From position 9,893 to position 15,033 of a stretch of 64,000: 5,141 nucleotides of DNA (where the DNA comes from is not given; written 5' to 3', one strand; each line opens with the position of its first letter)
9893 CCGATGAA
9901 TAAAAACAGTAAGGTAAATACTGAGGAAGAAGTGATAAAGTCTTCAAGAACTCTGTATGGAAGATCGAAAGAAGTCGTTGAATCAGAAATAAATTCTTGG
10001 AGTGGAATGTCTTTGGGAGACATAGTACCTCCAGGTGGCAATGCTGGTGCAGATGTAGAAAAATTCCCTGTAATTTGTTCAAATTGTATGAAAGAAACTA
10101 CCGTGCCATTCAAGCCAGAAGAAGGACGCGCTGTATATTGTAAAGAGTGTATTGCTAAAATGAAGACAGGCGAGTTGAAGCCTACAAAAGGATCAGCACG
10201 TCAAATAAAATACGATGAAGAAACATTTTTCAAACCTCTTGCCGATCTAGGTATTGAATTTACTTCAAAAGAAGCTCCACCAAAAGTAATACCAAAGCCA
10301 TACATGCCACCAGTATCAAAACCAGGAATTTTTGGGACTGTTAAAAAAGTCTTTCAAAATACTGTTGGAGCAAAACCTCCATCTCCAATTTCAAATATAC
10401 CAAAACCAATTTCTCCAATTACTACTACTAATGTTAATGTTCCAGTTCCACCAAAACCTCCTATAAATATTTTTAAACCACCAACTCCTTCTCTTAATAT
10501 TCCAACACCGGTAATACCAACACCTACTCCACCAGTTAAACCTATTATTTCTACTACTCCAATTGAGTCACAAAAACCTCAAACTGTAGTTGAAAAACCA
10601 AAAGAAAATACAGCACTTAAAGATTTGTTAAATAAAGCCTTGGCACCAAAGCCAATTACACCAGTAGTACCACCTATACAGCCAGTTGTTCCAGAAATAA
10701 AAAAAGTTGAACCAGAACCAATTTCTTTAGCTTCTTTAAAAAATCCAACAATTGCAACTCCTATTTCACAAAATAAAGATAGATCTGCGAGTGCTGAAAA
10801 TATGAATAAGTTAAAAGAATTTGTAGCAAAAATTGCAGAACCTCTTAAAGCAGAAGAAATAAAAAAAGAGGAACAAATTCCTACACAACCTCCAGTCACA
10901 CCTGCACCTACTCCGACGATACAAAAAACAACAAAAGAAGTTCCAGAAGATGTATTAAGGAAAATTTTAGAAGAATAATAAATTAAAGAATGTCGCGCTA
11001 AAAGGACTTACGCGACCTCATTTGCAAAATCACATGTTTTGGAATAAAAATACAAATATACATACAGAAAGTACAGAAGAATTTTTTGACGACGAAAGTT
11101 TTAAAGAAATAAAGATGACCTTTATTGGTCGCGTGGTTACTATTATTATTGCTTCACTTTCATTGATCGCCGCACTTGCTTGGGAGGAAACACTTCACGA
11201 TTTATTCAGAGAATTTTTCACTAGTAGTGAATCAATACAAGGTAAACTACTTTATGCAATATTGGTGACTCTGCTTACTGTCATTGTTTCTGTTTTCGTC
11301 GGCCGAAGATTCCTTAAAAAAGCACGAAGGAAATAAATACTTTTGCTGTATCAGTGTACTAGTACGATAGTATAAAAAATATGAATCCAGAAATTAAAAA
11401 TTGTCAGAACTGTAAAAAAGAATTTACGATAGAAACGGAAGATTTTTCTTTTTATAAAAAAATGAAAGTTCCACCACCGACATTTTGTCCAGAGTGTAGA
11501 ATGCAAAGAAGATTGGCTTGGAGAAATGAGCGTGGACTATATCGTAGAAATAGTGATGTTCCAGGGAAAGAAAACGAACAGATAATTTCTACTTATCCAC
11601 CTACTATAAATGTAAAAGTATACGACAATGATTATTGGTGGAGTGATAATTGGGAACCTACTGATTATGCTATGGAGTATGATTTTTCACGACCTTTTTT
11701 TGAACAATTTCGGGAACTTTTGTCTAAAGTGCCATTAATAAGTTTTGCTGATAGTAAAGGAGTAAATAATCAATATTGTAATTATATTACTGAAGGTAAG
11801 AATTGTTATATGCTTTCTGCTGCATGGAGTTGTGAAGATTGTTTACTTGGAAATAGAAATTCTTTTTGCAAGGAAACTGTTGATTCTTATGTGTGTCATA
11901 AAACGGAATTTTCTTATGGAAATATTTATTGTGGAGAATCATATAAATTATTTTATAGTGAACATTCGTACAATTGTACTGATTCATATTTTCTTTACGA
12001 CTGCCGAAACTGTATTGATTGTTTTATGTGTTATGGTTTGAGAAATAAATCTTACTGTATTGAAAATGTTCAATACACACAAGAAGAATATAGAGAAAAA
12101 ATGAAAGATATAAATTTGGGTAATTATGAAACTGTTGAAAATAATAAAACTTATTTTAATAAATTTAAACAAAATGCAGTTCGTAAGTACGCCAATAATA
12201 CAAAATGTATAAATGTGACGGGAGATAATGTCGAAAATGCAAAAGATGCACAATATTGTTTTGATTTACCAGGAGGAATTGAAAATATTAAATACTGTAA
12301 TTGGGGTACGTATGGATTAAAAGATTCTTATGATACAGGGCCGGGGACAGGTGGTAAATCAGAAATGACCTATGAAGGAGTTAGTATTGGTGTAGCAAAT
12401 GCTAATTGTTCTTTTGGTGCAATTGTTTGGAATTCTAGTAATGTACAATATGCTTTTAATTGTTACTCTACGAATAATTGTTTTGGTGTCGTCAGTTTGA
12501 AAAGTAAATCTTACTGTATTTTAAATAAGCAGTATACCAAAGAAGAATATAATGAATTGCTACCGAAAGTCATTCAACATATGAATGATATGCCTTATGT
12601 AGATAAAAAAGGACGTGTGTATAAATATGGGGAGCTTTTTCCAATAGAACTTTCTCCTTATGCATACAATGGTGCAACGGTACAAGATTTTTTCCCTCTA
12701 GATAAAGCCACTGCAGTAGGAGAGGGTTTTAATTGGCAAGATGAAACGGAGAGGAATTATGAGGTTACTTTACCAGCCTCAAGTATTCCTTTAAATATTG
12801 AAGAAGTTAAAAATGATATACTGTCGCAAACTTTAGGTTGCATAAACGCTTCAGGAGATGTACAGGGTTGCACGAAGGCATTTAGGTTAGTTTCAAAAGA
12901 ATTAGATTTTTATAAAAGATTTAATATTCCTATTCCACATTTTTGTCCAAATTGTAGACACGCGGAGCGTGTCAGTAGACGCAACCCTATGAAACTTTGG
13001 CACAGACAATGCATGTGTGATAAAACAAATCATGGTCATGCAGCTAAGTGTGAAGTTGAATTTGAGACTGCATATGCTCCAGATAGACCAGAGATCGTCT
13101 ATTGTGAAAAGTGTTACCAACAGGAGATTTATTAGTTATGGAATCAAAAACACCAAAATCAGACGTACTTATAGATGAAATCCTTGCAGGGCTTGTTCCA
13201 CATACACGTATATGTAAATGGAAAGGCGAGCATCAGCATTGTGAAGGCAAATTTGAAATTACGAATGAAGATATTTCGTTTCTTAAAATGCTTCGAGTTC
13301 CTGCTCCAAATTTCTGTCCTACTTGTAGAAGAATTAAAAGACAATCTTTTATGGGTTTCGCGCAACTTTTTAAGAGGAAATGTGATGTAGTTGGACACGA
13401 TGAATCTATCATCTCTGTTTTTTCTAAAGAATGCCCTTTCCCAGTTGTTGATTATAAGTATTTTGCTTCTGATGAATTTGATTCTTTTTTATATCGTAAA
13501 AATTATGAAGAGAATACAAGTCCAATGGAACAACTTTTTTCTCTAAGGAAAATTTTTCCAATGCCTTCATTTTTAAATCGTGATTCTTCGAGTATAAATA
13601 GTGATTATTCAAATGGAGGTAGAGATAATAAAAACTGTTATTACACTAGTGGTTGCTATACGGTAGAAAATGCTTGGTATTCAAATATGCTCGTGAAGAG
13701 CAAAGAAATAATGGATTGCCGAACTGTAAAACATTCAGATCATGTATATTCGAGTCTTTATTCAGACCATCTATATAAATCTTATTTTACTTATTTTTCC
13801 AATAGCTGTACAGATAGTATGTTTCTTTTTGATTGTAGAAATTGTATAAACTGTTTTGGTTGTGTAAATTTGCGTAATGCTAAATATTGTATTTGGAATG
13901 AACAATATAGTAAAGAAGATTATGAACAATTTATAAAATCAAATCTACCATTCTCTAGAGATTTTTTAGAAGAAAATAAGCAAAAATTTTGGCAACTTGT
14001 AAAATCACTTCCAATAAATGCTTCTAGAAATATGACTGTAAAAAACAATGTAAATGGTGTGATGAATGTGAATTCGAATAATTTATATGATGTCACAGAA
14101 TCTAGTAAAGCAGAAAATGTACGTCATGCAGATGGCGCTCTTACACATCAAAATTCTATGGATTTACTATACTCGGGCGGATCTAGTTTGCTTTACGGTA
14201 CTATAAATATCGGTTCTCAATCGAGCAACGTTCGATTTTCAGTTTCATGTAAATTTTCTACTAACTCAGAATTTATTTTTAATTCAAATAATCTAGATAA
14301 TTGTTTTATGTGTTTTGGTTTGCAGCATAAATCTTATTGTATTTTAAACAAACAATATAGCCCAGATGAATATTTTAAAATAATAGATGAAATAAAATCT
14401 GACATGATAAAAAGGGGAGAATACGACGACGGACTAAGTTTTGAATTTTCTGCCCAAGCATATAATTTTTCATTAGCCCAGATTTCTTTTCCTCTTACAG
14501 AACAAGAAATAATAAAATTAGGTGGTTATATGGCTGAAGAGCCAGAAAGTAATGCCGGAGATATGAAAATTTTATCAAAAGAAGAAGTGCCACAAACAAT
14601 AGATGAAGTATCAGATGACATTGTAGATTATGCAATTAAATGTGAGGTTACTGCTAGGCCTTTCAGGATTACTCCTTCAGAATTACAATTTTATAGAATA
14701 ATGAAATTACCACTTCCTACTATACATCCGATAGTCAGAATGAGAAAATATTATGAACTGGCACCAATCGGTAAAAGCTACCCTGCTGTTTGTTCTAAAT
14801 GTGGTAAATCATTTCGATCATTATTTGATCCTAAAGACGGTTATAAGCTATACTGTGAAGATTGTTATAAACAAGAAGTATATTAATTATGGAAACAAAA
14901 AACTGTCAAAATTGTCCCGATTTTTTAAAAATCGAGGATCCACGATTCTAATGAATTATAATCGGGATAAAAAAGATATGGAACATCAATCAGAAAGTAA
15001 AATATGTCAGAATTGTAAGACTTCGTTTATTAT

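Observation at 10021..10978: ATPase A carries a zinc-ribbon tail resembling the Cys-rich family's C-terminus, plus a ~250-aa Pro/Thr/Ile-rich low-complexity extension; ATPase B lacks both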

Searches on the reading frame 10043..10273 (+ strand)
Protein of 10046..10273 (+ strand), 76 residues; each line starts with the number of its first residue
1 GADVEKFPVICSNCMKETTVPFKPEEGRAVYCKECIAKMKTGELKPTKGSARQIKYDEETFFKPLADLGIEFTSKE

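Call 12: search_solved_structures(query=window:10046-10273:+, max_evalue=10, show_alignments=3)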
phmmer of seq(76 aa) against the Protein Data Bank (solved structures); distinct sequences matched with E-value up to 10: 1.
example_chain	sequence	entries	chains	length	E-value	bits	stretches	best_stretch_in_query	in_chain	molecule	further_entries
1b8t_A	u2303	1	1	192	0.13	16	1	8-64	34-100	PROTEIN (CRP1)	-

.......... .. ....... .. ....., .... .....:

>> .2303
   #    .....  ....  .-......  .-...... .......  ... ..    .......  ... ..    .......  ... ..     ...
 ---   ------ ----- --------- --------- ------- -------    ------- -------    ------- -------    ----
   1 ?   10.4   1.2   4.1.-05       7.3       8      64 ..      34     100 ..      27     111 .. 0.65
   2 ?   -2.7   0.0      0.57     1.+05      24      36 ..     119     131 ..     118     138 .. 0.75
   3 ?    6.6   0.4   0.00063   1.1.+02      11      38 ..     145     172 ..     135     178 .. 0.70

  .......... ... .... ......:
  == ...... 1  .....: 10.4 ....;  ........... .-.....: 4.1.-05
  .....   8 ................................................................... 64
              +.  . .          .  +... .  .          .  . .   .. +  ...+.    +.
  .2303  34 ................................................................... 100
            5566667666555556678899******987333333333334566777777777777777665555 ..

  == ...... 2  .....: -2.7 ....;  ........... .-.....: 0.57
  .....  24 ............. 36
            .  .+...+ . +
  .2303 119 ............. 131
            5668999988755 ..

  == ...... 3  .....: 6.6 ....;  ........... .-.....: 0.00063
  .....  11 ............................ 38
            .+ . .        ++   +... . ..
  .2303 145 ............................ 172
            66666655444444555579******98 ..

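Call 56: search_protein_representatives(alignment_id=A3)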
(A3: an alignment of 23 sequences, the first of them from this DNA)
Query: 23 sequences, 77 profile positions. Proteins with E-value up to 0.001 (for the whole library): 4532; up to 1e-10: 390; up to 1e-30: 33. The best 150 are listed.
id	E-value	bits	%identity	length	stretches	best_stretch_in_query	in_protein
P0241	1.3e-38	146.8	-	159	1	2-77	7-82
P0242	2.3e-38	146.0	-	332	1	2-77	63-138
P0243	3.8e-38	145.3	-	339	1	2-77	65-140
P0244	8.9e-38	144.2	-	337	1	3-77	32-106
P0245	1.1e-37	143.8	-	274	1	2-77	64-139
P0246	1.1e-37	143.8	-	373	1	3-76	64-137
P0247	1.2e-37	143.7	-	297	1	2-77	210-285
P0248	1.4e-37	143.5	-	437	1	2-77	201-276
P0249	1.5e-37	143.4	-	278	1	3-76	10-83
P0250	3.4e-37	142.3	-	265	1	2-76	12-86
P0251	4.3e-37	142.0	-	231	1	2-77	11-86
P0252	5.6e-37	141.6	-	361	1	2-76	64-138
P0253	1.2e-36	140.5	-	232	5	5-37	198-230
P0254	1.2e-36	140.5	-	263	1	3-77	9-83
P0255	3.3e-36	139.1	-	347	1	2-75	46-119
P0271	2.5e-32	126.7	-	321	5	4-39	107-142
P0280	8.0e-26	105.9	-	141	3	2-37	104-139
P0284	2.4e-24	101.1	-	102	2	8-44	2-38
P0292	1.1e-20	89.4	-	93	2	7-40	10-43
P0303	9.4e-19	83.2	-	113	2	5-40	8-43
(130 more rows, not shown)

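Call 58: list_cluster_members(proteins=[P0284, P0292, P0303, P0253, P0280, P0271])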
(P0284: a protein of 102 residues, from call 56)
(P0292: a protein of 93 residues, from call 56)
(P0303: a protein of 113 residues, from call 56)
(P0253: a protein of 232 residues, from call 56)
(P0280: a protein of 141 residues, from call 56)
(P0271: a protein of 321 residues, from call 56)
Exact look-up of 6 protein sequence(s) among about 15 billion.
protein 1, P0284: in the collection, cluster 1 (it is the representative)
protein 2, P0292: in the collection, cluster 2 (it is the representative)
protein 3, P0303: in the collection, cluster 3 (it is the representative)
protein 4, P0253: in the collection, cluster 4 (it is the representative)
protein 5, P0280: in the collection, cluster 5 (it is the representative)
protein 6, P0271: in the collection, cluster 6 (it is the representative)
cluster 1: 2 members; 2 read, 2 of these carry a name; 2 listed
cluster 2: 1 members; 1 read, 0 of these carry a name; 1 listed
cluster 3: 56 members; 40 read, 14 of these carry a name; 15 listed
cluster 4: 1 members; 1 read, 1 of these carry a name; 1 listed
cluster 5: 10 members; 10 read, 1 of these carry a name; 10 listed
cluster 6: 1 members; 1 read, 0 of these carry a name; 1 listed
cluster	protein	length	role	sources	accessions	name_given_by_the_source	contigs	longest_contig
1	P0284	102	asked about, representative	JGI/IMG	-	CxxC-x17-CxxC domain-containing protein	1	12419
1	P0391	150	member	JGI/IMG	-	CxxC-x17-CxxC domain-containing protein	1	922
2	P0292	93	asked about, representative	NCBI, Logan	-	-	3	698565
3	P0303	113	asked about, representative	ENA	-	-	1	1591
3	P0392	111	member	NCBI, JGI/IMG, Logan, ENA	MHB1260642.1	MAG: CxxC-x17-CxxC domain-containing protein [Thermoplasmatota archaeon] | CxxC-x17-CxxC domain-containing protein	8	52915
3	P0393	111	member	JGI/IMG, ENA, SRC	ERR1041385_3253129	CxxC-x17-CxxC domain-containing protein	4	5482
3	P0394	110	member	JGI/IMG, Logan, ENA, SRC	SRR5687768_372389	CxxC-x17-CxxC domain-containing protein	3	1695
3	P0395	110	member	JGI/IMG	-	CxxC-x17-CxxC domain-containing protein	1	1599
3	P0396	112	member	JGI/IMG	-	CxxC-x17-CxxC domain-containing protein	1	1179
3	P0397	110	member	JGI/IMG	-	CxxC-x17-CxxC domain-containing protein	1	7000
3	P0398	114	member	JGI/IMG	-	CxxC-x17-CxxC domain-containing protein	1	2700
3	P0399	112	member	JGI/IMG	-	CxxC-x17-CxxC domain-containing protein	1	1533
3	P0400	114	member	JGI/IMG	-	CxxC-x17-CxxC domain-containing protein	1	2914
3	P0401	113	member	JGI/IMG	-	CxxC-x17-CxxC domain-containing protein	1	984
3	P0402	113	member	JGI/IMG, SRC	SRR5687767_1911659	CxxC-x17-CxxC domain-containing protein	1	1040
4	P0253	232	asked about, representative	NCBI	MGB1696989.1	MAG: CxxC-x17-CxxC domain-containing protein [Thermoplasmatota archaeon]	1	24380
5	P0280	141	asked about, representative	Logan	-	-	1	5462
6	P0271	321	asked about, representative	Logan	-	-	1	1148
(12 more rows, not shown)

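Call 68: search_solved_structures(query=A3, max_evalue=10, show_alignments=3)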
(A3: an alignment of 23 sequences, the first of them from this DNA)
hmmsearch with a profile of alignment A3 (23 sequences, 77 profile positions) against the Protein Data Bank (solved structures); distinct sequences matched with E-value up to 10: 8.
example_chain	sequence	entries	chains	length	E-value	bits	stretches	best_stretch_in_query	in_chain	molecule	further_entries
2e5r_A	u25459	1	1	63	0.033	17.3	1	5-52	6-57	Dystrobrevin alpha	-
9g6k_UE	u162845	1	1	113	0.14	15.3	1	14-47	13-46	mL53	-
4n58_A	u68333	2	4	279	0.21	14.7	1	25-59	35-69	Pectocin M2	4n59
9i05_AE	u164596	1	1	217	0.43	13.8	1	14-46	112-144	mL53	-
1b8t_A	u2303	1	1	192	0.77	12.9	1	5-65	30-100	PROTEIN (CRP1)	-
7vru_B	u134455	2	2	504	1.5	12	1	48-74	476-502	Site-specific DNA-methyltransferase (adenine-specific)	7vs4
5jw7_B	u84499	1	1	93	5.7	10.1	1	11-43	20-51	E3 ubiquitin-protein ligase TRIM56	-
3knv_A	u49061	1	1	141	9.5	9.4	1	10-42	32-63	TNF receptor-associated factor 2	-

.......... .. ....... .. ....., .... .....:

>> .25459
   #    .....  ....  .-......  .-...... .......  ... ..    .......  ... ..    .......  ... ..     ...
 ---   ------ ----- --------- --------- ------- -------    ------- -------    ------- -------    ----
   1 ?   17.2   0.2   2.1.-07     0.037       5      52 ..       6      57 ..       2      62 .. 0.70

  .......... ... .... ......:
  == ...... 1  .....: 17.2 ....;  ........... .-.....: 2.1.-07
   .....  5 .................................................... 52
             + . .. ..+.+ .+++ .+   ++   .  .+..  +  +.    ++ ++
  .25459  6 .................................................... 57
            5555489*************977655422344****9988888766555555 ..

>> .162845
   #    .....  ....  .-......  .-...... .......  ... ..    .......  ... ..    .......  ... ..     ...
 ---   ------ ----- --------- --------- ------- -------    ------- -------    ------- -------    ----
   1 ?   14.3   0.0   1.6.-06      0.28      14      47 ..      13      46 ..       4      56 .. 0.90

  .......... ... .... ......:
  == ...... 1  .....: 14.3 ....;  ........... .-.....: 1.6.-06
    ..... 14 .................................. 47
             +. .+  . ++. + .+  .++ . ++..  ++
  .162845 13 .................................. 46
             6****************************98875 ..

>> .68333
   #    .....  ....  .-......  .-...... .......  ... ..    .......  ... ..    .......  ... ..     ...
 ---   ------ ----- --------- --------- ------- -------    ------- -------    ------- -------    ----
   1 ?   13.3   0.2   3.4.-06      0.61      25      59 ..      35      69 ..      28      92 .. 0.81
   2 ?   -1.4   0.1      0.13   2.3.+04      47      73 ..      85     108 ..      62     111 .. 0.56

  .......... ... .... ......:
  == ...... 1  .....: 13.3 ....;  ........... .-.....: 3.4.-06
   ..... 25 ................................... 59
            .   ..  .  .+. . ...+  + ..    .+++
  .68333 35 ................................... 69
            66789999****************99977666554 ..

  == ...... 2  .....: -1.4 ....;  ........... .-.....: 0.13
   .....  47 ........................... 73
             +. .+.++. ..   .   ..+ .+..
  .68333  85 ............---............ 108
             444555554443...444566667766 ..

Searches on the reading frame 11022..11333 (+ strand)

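Call 4: search_protein_families(library=pfam, proteins=[window:11022-11333:+], max_evalue=1)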
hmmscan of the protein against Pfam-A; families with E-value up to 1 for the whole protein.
window:11022-11333:+ (104 aa): 4 families
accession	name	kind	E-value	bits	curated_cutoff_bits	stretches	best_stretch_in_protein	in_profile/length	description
PF18898.5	DUF5654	-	5.3e-15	55.6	23.8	1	33-96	4-67/71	Family of unknown function (DUF5654)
PF20990.2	DUF2207_C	-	0.01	16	33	1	8-97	115-189/247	Predicted membrane protein (DUF2207) C-terminal domain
PF13273.12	DUF4064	-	0.016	15.9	32.1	1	28-102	4-85/102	Protein of unknown function (DUF4064)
PF07787.17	TMEM43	-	0.11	12.3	23.3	1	16-92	168-246/250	Transmembrane protein 43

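Call 5: search_protein_families(library=ncbifam, proteins=[window:11022-11333:+], max_evalue=1)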
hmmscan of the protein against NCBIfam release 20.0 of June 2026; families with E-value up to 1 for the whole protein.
window:11022-11333:+ (104 aa): 0 families

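Call 48: search_protein_families(library=padloc, proteins=[window:11022-11333:+], max_evalue=0.01)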
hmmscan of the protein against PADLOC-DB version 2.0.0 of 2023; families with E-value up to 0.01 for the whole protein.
window:11022-11333:+ (104 aa): 0 families

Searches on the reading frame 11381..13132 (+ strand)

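Call 4: search_protein_families(library=pfam, proteins=[window:11381-13132:+], max_evalue=1)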
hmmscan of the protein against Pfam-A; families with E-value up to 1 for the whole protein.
window:11381-13132:+ (584 aa): 1 family
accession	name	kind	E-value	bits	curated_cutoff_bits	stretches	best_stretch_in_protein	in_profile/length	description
PF13451.12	zf_Tbcl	-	0.021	15.2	24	1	7-44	6-44/48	Probable treble clef domain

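Call 5: search_protein_families(library=ncbifam, proteins=[window:11381-13132:+], max_evalue=1)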
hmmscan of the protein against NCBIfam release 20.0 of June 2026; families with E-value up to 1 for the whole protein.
window:11381-13132:+ (584 aa): 1 family
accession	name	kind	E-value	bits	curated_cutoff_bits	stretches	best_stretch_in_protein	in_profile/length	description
NF047682.1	LIC12628_fam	subfamily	0.14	12.2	65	1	384-398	11-25/42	LIC12628 family protein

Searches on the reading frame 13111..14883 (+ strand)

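Call 6: search_protein_families(library=pfam, proteins=[window:13111-14883:+], max_evalue=0.1)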
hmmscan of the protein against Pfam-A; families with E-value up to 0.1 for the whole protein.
window:13111-14883:+ (591 aa): 2 families
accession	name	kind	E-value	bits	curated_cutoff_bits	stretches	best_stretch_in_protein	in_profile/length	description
PF23477.1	zf_Tbcl_2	-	1.6e-06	28.1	27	1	556-588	3-35/37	Probable treble clef zinc finger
PF24458.1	DUF7573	-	0.082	13.3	30.2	0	559-585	12-36/39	Domain of unknown function (DUF7573)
